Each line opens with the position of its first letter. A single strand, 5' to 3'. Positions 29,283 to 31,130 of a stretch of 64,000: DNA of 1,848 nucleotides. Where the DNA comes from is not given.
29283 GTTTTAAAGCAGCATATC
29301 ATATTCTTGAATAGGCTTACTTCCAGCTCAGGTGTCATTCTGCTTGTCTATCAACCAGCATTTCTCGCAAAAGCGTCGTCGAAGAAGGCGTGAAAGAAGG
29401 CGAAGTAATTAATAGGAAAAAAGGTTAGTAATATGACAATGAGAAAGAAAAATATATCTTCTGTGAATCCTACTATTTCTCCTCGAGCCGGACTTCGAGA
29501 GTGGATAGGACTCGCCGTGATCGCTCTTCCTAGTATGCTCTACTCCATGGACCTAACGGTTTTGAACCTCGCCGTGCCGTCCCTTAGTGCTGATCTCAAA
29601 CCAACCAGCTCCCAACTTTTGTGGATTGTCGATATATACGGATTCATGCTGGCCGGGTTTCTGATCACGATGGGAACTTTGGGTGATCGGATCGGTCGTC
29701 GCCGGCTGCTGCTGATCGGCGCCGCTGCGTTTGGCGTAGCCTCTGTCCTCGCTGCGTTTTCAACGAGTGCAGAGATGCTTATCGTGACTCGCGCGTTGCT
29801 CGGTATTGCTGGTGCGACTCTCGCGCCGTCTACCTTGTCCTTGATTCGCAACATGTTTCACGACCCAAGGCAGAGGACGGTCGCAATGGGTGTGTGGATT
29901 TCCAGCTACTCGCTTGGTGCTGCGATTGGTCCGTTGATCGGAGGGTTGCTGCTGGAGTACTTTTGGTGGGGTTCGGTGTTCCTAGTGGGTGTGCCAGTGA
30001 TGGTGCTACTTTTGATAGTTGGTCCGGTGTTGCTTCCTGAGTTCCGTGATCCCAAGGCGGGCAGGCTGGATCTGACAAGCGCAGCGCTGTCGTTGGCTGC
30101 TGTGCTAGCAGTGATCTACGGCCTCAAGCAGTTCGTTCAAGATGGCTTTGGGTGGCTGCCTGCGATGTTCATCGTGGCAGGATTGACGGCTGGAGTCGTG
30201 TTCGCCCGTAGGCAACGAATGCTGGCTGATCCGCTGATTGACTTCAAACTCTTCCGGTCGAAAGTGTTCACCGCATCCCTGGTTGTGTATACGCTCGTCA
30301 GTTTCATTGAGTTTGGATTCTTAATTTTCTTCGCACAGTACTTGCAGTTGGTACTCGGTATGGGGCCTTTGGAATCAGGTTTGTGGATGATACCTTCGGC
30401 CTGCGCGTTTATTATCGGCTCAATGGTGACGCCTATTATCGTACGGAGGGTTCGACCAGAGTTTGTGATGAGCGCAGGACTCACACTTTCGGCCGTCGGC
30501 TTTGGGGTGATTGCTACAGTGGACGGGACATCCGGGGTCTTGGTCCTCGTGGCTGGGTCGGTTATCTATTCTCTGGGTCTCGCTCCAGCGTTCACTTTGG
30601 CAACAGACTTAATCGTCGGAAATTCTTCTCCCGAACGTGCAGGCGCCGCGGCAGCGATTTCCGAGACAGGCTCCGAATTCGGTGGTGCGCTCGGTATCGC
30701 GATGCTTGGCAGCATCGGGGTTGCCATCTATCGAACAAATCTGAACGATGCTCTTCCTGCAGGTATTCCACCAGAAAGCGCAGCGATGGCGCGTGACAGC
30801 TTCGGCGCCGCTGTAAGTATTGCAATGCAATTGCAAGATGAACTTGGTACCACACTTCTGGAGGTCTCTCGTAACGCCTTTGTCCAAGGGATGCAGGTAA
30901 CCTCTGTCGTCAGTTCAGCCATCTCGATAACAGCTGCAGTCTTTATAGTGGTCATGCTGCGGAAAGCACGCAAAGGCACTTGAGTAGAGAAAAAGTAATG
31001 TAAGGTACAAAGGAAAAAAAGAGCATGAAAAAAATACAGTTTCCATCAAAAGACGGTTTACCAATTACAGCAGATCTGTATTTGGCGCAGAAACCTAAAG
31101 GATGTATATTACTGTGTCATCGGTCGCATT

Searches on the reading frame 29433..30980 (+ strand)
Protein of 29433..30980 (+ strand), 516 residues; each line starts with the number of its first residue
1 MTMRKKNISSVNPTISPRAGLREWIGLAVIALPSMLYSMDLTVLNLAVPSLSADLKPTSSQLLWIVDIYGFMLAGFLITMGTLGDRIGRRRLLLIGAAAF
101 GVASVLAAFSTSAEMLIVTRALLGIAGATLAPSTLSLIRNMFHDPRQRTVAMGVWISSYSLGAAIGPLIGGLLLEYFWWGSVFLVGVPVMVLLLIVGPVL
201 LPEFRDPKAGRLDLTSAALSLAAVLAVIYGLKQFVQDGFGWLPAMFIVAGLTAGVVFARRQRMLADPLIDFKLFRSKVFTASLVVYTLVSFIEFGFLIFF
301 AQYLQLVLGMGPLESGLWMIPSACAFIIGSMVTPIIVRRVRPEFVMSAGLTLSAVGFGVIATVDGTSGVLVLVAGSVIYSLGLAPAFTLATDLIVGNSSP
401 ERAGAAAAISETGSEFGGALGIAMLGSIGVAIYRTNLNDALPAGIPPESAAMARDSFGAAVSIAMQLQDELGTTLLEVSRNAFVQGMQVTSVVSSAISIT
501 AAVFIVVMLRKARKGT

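Call 55: search_protein_families(library=ncbifam, proteins=[window:29433-30980:+], max_evalue=0.00001)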
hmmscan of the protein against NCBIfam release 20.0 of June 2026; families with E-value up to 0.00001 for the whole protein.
window:29433-30980:+ (516 aa): 59 families (the best 25 are shown)
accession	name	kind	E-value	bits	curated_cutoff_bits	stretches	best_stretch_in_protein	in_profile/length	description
NF012169.0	qepA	equivalog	1.3e-162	542.1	1075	1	18-512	14-505/511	fluoroquinolone efflux MFS transporter QepA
NF033896.2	MFS_LfrA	equivalog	7.8e-131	437.1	825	1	18-510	13-503/504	efflux MFS transporter LfrA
NF011571.1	PRK14995.1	subfamily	5.3e-101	338.8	701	1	22-511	3-491/493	SmvA family efflux MFS transporter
NF000089.1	qac_MFS_AB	exception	1.7e-77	261.4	900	1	22-506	16-505/514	QacA/B family quaternary ammonium compound efflux MFS transporter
NF000025.1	MFS_efflux_tcmA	exception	3.1e-66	224.2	999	1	17-512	16-518/538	tetracenomycin C efflux MFS transporter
TIGR00711.1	efflux_EmrB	subfamily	6.2e-53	180.2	230.2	1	29-505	6-482/485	DHA2 family efflux MFS transporter permease subunit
NF012180.1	tet_MFS_43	exception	1.9e-41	142.6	999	1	23-437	19-435/484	tetracycline efflux MFS transporter Tet(43)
NF000031.1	MFS_efflux_LmrA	exception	5.3e-40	137.5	850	1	23-431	29-439/484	lincomycin efflux MFS transporter Lmr(A)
NF000391.1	EmrB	exception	1.4e-27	96.6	925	1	29-427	15-416/501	multidrug efflux MFS transporter permease subunit EmrB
NF007799.0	PRK10504.1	subfamily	2.4e-27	95.9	426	1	27-362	12-342/471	multidrug transporter subunit MdtD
NF040895.2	MFS_effux_SdrM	equivalog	1.2e-23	83.9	550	1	36-428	17-403/441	multidrug efflux MFS transporter SdrM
TIGR00710.1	efflux_Bcr_CflA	subfamily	8.4e-21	74.8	200.9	1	31-208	11-187/385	Bcr/CflA family efflux MFS transporter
NF000060.1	MFS_efflux_LmrB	exception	4.5e-20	71.9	800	1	39-464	31-462/479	lincomycin efflux MFS transporter Lmr(B)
TIGR00880.1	2_A_01_02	superfamily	1.6e-19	70.4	131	1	69-203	7-140/141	multidrug resistance protein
NF052222.1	UridTportUriT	equivalog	4.1e-19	68.9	600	1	40-424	25-416/463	uridine transporter UriT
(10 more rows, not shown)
